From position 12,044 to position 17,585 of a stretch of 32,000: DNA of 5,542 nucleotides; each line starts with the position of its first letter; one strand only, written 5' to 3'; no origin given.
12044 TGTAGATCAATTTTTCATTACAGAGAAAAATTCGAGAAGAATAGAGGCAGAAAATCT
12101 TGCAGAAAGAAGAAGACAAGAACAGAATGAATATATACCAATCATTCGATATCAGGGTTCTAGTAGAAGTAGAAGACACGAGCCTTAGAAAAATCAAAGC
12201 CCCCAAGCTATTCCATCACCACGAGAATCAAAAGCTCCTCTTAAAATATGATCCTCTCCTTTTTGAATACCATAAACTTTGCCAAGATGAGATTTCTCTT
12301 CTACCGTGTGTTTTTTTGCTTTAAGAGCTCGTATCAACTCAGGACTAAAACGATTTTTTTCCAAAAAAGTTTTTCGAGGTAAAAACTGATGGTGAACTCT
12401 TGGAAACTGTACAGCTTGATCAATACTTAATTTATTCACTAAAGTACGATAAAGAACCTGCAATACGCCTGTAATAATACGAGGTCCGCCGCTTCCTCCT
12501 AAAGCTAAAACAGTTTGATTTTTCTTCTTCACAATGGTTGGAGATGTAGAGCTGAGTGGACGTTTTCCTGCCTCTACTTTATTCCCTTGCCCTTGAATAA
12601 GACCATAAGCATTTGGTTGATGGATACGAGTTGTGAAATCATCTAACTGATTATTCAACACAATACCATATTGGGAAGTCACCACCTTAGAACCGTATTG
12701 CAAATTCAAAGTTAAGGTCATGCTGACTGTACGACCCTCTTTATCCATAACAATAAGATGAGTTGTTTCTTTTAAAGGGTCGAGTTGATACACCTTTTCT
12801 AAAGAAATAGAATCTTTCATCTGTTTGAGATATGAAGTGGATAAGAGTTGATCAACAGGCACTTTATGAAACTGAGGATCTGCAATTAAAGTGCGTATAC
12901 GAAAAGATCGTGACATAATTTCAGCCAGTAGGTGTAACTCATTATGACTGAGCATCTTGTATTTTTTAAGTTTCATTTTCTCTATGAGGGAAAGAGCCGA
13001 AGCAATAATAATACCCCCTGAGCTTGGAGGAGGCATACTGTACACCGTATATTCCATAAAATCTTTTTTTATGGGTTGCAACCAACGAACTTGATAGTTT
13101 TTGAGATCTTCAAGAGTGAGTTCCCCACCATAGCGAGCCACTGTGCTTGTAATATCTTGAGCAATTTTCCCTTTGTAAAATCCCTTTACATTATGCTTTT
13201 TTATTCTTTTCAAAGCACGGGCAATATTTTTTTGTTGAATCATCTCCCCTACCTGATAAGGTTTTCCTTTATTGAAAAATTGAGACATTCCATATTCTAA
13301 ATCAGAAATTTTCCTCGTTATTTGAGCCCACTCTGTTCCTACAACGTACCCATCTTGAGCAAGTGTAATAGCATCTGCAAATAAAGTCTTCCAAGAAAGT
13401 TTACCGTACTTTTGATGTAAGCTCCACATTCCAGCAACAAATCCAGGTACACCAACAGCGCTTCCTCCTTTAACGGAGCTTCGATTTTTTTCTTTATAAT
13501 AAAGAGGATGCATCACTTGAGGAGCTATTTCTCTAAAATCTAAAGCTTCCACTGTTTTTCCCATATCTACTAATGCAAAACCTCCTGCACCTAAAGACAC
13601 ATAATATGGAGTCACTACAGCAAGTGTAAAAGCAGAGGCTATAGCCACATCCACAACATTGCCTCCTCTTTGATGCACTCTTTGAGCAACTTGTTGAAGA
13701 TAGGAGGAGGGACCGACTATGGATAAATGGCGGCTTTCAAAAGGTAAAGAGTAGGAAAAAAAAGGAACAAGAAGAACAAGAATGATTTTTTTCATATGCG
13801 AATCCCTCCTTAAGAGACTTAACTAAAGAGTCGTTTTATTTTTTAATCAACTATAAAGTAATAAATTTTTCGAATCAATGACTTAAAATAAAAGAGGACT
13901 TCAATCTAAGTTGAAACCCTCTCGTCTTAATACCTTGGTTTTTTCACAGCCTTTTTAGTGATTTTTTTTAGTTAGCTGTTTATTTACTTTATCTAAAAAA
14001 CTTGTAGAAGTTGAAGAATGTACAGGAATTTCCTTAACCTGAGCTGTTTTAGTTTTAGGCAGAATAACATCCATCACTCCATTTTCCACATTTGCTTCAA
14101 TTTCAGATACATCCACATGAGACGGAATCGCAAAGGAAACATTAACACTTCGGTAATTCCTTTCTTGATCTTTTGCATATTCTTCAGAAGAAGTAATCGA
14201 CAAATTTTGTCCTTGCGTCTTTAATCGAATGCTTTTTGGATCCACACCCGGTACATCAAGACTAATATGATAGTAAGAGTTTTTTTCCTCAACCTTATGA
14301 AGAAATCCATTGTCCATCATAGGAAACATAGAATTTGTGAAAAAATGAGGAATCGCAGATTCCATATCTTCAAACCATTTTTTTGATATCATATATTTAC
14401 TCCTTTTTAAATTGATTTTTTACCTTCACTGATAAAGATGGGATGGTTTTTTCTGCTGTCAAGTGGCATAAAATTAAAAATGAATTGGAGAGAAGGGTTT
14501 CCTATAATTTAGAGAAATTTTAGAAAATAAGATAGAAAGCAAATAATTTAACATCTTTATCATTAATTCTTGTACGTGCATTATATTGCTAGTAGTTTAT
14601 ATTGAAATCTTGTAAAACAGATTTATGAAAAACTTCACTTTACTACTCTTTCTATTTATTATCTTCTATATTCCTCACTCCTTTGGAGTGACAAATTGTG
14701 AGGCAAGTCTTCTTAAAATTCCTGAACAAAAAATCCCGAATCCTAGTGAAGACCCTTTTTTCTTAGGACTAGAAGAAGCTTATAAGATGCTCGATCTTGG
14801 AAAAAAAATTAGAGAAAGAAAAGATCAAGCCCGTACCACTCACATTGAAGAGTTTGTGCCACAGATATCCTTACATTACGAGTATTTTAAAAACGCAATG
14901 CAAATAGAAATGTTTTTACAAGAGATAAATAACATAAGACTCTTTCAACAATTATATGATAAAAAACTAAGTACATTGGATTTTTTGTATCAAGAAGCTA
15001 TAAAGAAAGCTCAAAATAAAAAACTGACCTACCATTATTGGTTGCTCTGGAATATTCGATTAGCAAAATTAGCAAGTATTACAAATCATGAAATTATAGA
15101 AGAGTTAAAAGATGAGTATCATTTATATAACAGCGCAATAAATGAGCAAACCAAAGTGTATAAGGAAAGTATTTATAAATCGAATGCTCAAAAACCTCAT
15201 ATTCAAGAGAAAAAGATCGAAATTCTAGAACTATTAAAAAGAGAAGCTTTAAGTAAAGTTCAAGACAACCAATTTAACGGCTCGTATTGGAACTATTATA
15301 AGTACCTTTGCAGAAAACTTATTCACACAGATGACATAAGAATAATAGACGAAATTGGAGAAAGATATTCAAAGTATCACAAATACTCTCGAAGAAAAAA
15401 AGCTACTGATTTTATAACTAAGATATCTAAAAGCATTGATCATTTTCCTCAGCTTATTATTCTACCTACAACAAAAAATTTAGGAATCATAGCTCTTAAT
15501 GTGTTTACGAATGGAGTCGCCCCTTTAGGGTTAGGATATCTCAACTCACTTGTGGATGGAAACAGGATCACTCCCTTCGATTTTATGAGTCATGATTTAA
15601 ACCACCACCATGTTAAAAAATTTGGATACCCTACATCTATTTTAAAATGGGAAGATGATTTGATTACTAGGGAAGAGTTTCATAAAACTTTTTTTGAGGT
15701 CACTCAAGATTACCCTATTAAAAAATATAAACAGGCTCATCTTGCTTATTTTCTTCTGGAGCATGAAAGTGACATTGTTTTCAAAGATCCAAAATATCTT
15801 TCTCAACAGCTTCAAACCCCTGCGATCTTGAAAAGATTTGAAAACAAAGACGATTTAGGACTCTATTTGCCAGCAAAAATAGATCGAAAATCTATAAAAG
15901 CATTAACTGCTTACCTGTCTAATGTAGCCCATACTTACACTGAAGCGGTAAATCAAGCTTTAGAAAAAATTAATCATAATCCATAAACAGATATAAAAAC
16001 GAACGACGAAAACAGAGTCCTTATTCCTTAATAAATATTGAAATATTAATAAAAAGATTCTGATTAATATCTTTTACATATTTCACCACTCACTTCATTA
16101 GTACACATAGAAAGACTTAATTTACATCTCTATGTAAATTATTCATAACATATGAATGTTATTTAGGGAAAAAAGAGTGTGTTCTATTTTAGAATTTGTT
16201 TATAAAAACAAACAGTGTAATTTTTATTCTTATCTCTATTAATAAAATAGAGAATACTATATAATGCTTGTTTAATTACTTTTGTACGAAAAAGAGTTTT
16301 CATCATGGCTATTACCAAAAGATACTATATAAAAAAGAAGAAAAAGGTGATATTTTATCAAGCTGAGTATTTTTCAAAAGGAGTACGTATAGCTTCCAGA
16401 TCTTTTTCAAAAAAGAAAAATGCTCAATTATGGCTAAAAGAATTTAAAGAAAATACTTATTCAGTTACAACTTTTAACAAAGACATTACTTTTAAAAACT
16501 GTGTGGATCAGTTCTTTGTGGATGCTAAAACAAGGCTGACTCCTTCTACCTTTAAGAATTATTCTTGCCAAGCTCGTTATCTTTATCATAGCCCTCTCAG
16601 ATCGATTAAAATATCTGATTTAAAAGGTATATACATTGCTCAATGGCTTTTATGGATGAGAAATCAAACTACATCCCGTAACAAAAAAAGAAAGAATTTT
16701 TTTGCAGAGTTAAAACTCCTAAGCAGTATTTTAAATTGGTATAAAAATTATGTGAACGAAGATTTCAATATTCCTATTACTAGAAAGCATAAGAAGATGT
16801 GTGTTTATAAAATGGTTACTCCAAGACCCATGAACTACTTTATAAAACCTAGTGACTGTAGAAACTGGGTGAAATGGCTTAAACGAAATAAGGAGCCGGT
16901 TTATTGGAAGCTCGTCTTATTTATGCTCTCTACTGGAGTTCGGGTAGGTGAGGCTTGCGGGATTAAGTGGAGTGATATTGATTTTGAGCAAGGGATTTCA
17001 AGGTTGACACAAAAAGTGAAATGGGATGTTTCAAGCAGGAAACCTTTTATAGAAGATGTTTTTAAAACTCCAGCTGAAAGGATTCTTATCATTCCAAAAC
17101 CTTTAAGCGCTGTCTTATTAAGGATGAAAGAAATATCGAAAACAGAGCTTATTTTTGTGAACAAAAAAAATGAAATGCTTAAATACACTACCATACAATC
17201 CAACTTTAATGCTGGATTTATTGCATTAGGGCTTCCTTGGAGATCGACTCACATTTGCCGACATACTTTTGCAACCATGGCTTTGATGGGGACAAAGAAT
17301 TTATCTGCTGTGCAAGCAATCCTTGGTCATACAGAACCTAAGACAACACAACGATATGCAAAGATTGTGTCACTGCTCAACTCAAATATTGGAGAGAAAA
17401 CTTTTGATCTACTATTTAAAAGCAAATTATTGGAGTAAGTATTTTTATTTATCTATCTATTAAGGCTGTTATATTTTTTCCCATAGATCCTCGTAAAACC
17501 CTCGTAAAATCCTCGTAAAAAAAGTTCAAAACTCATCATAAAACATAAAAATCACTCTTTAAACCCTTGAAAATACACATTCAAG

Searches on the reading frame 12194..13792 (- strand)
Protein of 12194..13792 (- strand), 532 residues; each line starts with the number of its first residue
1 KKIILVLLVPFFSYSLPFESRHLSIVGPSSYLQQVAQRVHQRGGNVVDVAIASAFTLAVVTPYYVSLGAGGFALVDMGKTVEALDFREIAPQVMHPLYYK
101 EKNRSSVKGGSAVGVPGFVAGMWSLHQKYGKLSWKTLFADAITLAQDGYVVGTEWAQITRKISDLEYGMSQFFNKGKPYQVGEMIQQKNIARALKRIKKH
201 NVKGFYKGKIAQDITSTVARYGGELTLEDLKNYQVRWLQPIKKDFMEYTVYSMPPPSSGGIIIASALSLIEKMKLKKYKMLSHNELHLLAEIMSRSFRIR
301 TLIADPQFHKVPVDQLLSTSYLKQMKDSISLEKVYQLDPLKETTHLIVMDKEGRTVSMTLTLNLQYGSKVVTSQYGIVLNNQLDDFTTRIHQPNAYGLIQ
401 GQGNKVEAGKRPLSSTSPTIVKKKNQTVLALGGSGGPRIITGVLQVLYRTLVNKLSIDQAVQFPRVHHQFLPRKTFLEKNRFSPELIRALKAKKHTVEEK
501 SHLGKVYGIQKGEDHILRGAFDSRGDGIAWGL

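Call 54: search_protein_families(library=ncbifam, proteins=[window:12194-13792:-], max_evalue=0.00001)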
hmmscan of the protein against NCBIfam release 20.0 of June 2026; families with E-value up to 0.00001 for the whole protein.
window:12194-13792:- (532 aa): 2 families
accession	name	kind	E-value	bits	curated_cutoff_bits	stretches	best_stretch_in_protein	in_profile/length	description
TIGR00066.1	g_glut_trans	equivalog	9.4e-129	430.2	357.85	1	28-524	6-518/518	gamma-glutamyltransferase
NF007187.0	PRK09615.1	equivalog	6.6e-106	354.9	990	1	33-524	60-572/581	gamma-glutamyltransferase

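Call 76: find_homologous_proteins(query=window:12194-13792:-, max_evalue=1e-50)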
Query window:12194-13792:- (532 aa): 7586 proteins with E <= 1e-50 among 8000 candidates; the best 120 are listed.
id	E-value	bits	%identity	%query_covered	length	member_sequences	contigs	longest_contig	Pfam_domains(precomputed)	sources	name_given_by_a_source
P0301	0.0e+0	1188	100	100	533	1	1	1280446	PF01019.28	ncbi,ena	-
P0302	0.0e+0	1021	85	98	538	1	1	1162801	PF01019.28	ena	-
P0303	6.3e-286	967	78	98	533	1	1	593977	PF01019.28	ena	-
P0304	2.5e-275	932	75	100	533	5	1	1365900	PF01019.28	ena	-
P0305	1.1e-247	841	68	98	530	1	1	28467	PF01019.28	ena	-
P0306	8.9e-247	838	69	97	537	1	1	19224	PF01019.28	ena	-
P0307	2.5e-246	836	69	97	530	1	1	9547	PF01019.28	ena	-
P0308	9.3e-246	834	66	100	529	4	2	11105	PF01019.28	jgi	-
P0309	1.1e-245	834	68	98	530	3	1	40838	PF01019.28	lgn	-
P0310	1.9e-244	830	68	99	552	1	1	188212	PF01019.28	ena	-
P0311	1.6e-243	827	68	100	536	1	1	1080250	PF01019.28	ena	-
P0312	4.8e-243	825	65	100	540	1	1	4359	PF01019.28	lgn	-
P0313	5.2e-242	822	67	100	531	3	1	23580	PF01019.28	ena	-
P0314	5.4e-241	819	67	97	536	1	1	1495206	PF01019.28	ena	-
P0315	2.0e-233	794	67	94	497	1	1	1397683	PF01019.28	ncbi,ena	-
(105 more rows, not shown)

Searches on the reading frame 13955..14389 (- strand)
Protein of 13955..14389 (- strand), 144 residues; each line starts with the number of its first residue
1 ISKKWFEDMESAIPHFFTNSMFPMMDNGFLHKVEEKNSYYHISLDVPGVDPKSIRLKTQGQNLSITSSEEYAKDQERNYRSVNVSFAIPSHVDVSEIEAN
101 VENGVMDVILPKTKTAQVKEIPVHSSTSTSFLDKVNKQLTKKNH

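Call 73: search_protein_families(library=pfam, proteins=[window:13955-14389:-], max_evalue=0.001)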
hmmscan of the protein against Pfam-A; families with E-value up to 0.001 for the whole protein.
window:13955-14389:- (144 aa): 1 family
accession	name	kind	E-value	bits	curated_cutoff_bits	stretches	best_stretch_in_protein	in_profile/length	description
PF00011.27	HSP20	-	9.2e-15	55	20.8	1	34-123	3-101/102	Hsp20/alpha crystallin family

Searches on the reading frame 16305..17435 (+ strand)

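Call 54: search_protein_families(library=ncbifam, proteins=[window:16305-17435:+], max_evalue=0.00001)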
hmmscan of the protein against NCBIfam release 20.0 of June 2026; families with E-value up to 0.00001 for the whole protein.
window:16305-17435:+ (377 aa): 7 families
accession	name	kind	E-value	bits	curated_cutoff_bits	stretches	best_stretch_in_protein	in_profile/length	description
NF040815.2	recomb_XerA_Arch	equivalog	4e-25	88.9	220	1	77-355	11-255/263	site-specific tyrosine recombinase/integron integrase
TIGR02224.1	recomb_XerC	equivalog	9.8e-20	71.1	335.15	1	74-354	9-277/295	tyrosine recombinase XerC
TIGR02225.1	recomb_XerD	equivalog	1.1e-14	54.5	329.6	1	77-354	12-274/290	site-specific tyrosine recombinase XerD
NF001399.0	PRK00283.1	subfamily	7.3e-12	45.1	279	1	203-355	139-284/300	tyrosine recombinase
NF003462.0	PRK05084.1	equivalog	3.1e-11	42.6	267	1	204-356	201-346/360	tyrosine recombinase XerS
NF002331.0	PRK01287.1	subfamily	1.6e-09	37.2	371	1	206-354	170-312/365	site-specific tyrosine recombinase XerC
TIGR02249.1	integrase_gron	subfamily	2.8e-08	33.5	265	1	314-356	260-302/315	integron integrase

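Call 80: search_protein_families(library=padloc, proteins=[window:16305-17435:+], max_evalue=0.00001)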
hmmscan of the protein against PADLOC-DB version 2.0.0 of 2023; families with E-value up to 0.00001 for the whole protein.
window:16305-17435:+ (377 aa): 0 families
